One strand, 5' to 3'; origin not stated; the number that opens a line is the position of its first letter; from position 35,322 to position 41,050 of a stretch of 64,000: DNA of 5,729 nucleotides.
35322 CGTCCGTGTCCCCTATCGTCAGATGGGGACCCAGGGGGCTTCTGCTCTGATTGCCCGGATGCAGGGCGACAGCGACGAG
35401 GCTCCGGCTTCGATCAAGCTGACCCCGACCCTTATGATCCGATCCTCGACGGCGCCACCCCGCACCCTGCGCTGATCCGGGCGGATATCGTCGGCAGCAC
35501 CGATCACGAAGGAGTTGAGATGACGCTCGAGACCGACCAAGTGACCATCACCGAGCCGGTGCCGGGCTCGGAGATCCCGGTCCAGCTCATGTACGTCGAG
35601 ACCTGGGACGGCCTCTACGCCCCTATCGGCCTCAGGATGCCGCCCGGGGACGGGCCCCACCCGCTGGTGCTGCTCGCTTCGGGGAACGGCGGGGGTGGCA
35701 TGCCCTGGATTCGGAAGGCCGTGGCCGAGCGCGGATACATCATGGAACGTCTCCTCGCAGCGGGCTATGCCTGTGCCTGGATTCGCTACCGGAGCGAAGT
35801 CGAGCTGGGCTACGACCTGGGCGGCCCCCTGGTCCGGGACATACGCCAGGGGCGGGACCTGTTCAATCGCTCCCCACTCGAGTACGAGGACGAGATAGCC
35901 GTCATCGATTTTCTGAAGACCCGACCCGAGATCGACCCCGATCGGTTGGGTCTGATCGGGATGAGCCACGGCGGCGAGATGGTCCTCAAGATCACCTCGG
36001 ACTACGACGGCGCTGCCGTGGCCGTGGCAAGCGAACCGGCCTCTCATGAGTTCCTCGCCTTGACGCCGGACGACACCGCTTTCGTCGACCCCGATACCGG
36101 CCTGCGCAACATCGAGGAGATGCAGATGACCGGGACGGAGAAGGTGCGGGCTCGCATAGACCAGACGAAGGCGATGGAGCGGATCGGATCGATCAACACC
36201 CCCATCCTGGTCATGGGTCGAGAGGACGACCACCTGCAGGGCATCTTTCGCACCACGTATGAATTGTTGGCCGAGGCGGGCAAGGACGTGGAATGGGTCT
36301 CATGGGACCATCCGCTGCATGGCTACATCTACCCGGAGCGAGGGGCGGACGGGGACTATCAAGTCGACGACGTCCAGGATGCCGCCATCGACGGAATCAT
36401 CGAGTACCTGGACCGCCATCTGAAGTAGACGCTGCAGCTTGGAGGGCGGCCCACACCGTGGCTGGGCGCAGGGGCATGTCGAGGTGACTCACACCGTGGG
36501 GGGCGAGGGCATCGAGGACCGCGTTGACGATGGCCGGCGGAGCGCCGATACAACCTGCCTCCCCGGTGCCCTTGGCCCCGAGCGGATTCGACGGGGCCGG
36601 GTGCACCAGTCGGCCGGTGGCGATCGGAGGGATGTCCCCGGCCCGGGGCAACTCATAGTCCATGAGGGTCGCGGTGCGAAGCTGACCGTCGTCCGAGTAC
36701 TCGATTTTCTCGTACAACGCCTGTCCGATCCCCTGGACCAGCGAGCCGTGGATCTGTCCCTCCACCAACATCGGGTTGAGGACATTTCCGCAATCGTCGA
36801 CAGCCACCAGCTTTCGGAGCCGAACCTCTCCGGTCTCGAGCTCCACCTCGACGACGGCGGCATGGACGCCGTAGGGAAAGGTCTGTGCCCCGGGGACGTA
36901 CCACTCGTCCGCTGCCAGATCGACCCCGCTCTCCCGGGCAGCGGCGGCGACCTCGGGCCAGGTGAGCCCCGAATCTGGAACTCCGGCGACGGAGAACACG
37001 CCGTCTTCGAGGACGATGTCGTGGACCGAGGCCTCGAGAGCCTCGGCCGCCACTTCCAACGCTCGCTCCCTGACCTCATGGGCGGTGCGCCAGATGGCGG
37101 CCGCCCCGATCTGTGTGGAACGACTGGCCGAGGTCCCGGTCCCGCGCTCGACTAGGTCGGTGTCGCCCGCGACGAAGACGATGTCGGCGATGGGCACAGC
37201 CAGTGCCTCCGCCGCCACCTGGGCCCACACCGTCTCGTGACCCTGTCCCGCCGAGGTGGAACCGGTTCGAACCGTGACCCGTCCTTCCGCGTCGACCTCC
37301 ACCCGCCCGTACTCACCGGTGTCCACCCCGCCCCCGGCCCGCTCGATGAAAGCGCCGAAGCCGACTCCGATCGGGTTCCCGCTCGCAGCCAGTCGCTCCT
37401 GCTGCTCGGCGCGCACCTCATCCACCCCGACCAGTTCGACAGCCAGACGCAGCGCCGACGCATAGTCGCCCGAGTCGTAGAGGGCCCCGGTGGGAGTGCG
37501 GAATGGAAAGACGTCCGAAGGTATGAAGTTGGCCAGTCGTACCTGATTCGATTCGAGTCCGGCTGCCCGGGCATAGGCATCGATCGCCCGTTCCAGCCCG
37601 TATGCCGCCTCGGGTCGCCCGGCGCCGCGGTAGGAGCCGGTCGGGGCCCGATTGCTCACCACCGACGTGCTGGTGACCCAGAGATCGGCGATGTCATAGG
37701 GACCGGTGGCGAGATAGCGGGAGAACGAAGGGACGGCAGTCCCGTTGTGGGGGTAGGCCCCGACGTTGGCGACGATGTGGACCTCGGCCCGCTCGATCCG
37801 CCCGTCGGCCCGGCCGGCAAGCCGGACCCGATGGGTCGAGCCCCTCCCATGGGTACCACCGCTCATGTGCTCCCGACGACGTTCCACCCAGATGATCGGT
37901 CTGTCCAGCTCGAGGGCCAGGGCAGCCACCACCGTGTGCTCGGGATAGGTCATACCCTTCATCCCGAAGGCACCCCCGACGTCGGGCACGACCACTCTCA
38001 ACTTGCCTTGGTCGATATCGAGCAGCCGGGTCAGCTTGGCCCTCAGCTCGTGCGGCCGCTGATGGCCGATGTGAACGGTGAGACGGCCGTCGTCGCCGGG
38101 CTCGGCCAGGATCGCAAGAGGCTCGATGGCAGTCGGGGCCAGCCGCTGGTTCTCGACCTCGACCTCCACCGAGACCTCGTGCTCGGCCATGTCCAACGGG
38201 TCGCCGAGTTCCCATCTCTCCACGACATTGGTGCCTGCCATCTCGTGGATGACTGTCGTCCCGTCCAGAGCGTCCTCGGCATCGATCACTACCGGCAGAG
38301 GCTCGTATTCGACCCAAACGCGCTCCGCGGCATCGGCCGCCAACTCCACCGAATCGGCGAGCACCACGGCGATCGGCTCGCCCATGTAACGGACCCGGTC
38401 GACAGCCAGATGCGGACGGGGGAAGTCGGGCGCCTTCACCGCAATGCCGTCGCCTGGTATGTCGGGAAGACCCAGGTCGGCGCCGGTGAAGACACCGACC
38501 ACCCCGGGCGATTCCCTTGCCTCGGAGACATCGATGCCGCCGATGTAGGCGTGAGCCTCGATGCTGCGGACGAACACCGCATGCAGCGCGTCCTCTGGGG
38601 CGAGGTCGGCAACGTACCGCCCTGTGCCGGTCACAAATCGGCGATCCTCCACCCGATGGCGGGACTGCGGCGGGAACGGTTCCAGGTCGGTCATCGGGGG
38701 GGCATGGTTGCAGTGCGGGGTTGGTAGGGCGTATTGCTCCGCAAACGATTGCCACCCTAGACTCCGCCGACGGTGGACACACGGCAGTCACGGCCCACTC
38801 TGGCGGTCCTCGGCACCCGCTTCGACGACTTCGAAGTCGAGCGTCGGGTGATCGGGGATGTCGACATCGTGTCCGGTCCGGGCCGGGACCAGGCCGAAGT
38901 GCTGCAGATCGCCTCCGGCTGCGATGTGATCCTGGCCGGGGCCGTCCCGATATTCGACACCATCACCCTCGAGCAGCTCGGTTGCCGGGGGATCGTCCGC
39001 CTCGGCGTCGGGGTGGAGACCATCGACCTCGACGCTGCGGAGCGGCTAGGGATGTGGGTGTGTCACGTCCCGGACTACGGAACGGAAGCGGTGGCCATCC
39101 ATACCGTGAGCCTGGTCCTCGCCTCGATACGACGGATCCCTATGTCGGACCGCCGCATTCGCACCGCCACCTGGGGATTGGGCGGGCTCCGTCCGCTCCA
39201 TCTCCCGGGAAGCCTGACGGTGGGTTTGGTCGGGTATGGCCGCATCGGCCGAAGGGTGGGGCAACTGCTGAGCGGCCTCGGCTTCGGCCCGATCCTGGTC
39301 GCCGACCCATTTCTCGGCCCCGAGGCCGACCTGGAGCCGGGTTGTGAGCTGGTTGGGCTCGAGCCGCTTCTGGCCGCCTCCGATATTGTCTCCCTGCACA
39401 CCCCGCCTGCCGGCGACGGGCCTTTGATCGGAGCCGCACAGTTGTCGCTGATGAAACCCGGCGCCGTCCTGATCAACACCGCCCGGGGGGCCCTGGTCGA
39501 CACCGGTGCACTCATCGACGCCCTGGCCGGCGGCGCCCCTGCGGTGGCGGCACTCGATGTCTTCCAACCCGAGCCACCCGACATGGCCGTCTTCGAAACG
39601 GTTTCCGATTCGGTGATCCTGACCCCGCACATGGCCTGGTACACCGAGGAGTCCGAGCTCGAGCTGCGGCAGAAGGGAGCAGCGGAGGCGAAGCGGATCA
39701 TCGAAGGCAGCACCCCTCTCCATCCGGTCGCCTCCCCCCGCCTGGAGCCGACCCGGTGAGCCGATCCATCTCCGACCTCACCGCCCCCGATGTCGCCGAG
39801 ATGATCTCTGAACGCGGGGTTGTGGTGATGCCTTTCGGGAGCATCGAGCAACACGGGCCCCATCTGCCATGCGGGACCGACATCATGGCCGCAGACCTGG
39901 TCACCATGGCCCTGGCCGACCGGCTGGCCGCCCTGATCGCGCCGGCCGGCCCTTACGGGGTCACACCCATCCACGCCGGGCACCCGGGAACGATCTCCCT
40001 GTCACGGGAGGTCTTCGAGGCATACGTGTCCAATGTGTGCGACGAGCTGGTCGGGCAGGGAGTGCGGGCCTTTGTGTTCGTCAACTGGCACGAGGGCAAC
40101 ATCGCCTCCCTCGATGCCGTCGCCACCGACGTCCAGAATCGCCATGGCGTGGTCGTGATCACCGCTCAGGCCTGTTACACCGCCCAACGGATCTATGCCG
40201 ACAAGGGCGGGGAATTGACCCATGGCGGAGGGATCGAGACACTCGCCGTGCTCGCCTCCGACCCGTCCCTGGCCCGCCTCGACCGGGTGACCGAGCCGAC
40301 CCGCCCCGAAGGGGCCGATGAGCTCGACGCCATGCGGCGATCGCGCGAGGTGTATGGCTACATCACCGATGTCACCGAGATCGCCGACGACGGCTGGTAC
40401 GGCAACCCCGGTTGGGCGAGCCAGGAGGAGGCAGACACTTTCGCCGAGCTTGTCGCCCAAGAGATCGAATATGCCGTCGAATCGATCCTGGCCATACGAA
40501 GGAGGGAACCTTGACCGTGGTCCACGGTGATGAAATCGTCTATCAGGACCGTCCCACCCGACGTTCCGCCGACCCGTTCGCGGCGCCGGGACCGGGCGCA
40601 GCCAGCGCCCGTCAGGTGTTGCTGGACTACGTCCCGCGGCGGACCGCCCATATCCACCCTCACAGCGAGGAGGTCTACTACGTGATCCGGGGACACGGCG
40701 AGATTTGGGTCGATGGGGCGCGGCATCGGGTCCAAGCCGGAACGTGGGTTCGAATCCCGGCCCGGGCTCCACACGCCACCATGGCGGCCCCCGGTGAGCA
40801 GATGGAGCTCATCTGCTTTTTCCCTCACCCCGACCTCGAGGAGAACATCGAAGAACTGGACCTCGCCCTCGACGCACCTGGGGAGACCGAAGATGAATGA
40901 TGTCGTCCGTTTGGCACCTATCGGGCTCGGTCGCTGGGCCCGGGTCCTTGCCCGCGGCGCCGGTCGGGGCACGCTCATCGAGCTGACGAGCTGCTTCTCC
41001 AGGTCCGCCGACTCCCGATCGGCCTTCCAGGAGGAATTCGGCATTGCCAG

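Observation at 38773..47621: Translationally coupled 8-gene operon with an unusual enzyme mix and no recognisable pathway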

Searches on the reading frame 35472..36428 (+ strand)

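Call 35: search_protein_families(library=ncbifam, proteins=[window:35472-36428:+], max_evalue=0.00001)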
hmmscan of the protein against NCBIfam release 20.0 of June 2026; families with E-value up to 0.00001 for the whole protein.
window:35472-36428:+ (318 aa): 1 family
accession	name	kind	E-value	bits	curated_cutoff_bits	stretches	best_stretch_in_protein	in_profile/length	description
NF033523.0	lasso_peptidase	equivalog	2.3e-06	26.7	400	1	143-280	480-611/638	Atxe2 family lasso peptide isopeptidase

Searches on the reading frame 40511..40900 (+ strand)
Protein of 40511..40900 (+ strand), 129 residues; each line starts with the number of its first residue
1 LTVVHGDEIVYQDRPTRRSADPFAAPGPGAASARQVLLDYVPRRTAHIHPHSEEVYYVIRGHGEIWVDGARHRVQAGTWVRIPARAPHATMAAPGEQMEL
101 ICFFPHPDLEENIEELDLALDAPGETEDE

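Call 5: search_protein_families(library=pfam, proteins=[window:40511-40900:+], max_evalue=0.01)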
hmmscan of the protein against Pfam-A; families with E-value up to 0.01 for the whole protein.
window:40511-40900:+ (129 aa): 5 families
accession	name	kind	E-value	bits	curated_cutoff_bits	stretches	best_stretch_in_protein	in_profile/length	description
PF07883.17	Cupin_2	-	3.5e-14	52.7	27.2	1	45-103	12-69/70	Cupin domain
PF02311.25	AraC_binding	-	8.8e-06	25.9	21.1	1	44-109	16-80/135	AraC-like ligand binding domain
PF00190.28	Cupin_1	-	2.7e-05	24.2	22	1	45-111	47-121/151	Cupin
PF12973.13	Cupin_7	-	0.00043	20.5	27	1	45-98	45-95/105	ChrR Cupin-like domain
PF06339.18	Ectoine_synth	-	0.00088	20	27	1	47-107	51-110/127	Ectoine synthase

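Call 6: search_protein_families(library=ncbifam, proteins=[window:40511-40900:+], max_evalue=0.01)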
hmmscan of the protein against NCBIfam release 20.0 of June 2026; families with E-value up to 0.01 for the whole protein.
window:40511-40900:+ (129 aa): 4 families
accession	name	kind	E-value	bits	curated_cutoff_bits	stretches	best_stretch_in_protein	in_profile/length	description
NF009806.0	PRK13290.1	subfamily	0.0002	21.4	128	1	49-107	53-110/130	ectoine synthase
NF049978.1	AminoSalDhMabB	equivalog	0.0054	16.2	650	1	32-101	250-317/351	5-aminosalicylate 1,2-dioxygenase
NF049940.1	MandnitrLy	equivalog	0.0092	15.8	140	0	25-103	29-107/130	(R)-mandelonitrile lyase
NF008373.0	PRK11171.1-2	equivalog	0.0092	15.2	445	0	46-88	84-126/274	(S)-ureidoglycine aminohydrolase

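Call 20: search_solved_structures(query=window:40511-40900:+, max_evalue=0.01)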
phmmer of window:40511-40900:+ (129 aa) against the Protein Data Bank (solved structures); distinct sequences matched with E-value up to 0.01: 11.
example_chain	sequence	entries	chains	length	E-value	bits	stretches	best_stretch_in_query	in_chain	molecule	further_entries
1y3t_A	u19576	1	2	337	8e-09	38.5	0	45-89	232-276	Hypothetical protein yxaG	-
2h0v_A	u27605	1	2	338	8.1e-09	38.5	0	45-89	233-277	Quercetin 2,3-dioxygenase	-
8hfb_A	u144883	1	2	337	2.8e-08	36.8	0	46-90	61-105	Quercetin 2,3-dioxygenase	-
3cew_A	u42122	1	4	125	1.3e-06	31.4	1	45-103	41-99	Uncharacterized cupin protein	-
3rns_A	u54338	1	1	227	0.00011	25.1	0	53-96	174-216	Cupin 2 conserved barrel domain protein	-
6l9i_A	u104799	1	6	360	0.0015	21.5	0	41-97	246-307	Oxalate decarboxylase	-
3l2h_A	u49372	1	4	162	0.0022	20.9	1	46-112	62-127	Putative sugar phosphate isomerase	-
5cu1_A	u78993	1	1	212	0.0033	20.4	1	27-101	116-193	DMSP lyase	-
5fq0_B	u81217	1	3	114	0.0036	20.3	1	43-108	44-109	KDGF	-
5fq0_A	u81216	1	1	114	0.0037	20.2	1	43-108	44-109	KDGF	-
1yhf_A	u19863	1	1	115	0.0052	19.7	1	53-105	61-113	hypothetical protein SPy1581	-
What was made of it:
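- The cupin's best solved relatives are quercetin 2,3-dioxygenases, though only weakly, with no matched stretch significant on its own (call 20).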

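Call 82: predict_structure(protein=window:40511-40900:+)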
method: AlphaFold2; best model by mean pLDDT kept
length: 129 residues; sequences in the alignment: 1
mean_pLDDT: 54.0   pTM: 0.45
mean pLDDT of the five models: 54.0, 44.9, 43.1, 40.7, 39.4
residues with pLDDT >= 90: 0; 70-90: 10; 50-70: 72; < 50: 47
segments of 3 or more residues with pLDDT < 50: 14-33, 39-43, 105-108, 114-129
pLDDT, mean of each block of 10 residues (from residue 1): 63 44 37 47 55 56 70 68 59 60 52 46 43
secondary structure, 60 per line:
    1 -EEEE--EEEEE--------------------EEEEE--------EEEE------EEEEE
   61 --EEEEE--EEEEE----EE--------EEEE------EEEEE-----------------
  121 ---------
elements in order: E2-5 E8-12 E33-37 E46-49 E56-60 E63-67 E70-74 E89-92 E99-103
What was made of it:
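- Tried and rejected: The single-sequence AF2 model had pLDDT 54, so I did not use it for a fold search (call 82).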
